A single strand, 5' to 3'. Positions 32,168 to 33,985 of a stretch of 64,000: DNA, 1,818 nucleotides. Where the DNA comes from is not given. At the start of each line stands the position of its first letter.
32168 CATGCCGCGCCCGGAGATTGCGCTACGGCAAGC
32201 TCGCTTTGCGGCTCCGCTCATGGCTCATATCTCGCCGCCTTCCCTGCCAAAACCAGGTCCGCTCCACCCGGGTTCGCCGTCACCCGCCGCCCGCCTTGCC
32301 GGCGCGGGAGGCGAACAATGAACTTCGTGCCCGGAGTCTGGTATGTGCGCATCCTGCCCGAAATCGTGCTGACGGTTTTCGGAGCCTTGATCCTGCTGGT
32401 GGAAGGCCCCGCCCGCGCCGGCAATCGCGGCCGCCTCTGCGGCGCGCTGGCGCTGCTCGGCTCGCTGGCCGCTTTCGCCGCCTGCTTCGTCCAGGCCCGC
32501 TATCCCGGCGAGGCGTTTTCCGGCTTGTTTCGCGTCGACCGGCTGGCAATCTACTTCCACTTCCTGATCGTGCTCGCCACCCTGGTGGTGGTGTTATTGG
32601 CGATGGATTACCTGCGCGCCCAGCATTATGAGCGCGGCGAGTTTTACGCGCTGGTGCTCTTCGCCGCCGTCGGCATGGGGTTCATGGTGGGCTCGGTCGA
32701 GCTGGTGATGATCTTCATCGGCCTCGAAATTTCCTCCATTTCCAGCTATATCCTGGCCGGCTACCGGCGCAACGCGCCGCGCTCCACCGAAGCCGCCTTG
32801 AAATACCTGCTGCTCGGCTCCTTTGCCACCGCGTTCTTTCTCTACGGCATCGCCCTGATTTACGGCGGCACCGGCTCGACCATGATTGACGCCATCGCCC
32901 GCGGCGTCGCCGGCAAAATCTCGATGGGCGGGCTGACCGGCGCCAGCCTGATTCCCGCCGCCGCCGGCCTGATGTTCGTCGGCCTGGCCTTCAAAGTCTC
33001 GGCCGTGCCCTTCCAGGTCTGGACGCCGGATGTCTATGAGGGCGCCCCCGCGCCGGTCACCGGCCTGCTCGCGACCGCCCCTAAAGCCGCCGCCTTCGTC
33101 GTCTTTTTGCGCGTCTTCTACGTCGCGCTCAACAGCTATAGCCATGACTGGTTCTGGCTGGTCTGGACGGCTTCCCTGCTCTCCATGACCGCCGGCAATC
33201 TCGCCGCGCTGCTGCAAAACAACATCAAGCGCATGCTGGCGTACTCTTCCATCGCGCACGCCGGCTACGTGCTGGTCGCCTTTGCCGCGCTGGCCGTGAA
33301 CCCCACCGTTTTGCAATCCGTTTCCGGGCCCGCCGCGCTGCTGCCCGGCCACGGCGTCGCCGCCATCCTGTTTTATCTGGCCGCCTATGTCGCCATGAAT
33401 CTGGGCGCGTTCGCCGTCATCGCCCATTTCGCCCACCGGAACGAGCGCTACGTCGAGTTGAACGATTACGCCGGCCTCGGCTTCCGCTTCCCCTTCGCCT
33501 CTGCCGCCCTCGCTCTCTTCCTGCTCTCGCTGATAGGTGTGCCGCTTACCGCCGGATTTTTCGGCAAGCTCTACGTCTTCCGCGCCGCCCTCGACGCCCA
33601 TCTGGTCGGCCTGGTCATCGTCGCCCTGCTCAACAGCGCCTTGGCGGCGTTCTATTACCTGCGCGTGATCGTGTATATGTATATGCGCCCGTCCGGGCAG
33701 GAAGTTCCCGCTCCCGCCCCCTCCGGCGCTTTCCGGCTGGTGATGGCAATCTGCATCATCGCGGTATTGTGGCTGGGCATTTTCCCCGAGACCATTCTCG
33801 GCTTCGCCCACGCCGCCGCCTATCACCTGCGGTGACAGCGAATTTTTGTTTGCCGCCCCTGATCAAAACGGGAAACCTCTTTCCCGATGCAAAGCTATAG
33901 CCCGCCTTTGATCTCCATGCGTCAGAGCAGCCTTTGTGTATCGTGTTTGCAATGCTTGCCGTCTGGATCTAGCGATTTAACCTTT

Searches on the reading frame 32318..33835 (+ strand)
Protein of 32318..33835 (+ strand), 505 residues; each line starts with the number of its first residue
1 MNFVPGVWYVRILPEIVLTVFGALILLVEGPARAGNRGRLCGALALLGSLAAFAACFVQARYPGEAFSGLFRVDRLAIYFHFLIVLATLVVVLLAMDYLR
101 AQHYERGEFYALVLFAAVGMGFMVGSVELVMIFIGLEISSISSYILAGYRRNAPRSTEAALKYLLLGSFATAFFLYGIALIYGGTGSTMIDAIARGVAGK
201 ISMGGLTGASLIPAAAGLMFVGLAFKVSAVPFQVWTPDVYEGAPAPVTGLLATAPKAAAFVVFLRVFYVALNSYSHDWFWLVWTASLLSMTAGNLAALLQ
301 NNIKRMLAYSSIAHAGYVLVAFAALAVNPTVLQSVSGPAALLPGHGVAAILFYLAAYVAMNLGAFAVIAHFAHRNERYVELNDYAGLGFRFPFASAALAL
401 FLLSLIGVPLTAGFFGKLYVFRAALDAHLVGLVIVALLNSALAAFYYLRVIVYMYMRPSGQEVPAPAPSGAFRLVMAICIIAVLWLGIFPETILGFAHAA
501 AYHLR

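Call 7: search_protein_families(library=ncbifam, proteins=[window:32318-33835:+])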
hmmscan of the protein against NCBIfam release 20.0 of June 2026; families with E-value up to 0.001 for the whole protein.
window:32318-33835:+ (505 aa): 69 families (the best 25 are shown)
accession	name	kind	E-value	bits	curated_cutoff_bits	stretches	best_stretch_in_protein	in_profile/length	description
TIGR01770.1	NDH_I_N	subfamily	1.9e-121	406.4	332.6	1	11-494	3-472/472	NADH-quinone oxidoreductase subunit NuoN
NF004440.0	PRK05777.1-3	equivalog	4.3e-115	385.3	519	1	11-504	10-476/477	NADH-quinone oxidoreductase subunit NuoN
NF004441.0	PRK05777.1-4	equivalog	1.1e-112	377.3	477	1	101-502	139-521/524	NADH-quinone oxidoreductase subunit NuoN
NF004442.0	PRK05777.1-5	equivalog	1.3e-107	360.7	523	1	11-501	10-478/483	NADH-quinone oxidoreductase subunit NuoN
NF002701.0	PRK02504.1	equivalog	9.6e-99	331.2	569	1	12-457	15-436/513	NAD(P)H-quinone oxidoreductase subunit N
NF004446.0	PRK05777.2-4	equivalog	1.8e-92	311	590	1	12-494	14-488/502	NADH-quinone oxidoreductase subunit NuoN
NF004439.0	PRK05777.1-1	equivalog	5.4e-86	289.4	531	1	43-500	39-481/485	NADH-quinone oxidoreductase subunit NuoN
NF004444.0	PRK05777.2-2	equivalog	1.4e-85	288.2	496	1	12-496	17-486/496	NADH-quinone oxidoreductase subunit NuoN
NF004445.0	PRK05777.2-3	equivalog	1.7e-82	277.9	408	1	12-490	10-464/475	NADH-quinone oxidoreductase subunit NuoN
NF004443.0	PRK05777.2-1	equivalog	8.9e-74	249.4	626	1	13-493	15-484/506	NADH-quinone oxidoreductase subunit NuoN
NF004447.0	PRK05777.2-5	equivalog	2.4e-51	175.2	547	1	12-489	4-454/458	NADH-quinone oxidoreductase subunit NuoN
NF006241.0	PRK08377.1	equivalog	6.4e-51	173.9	645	1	82-500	82-473/494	NADH dehydrogenase subunit N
NF006240.0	PRK08376.1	subfamily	3.8e-48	164.7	662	1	70-494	85-496/521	putative monovalent cation/H+ antiporter subunit D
NF004448.0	PRK05777.2-6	equivalog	5.3e-48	164.2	869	1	11-458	17-445/492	NADH-quinone oxidoreductase subunit NuoN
NF009305.0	PRK12662.1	equivalog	1.1e-37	130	700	1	83-488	88-470/492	putative monovalent cation/H+ antiporter subunit D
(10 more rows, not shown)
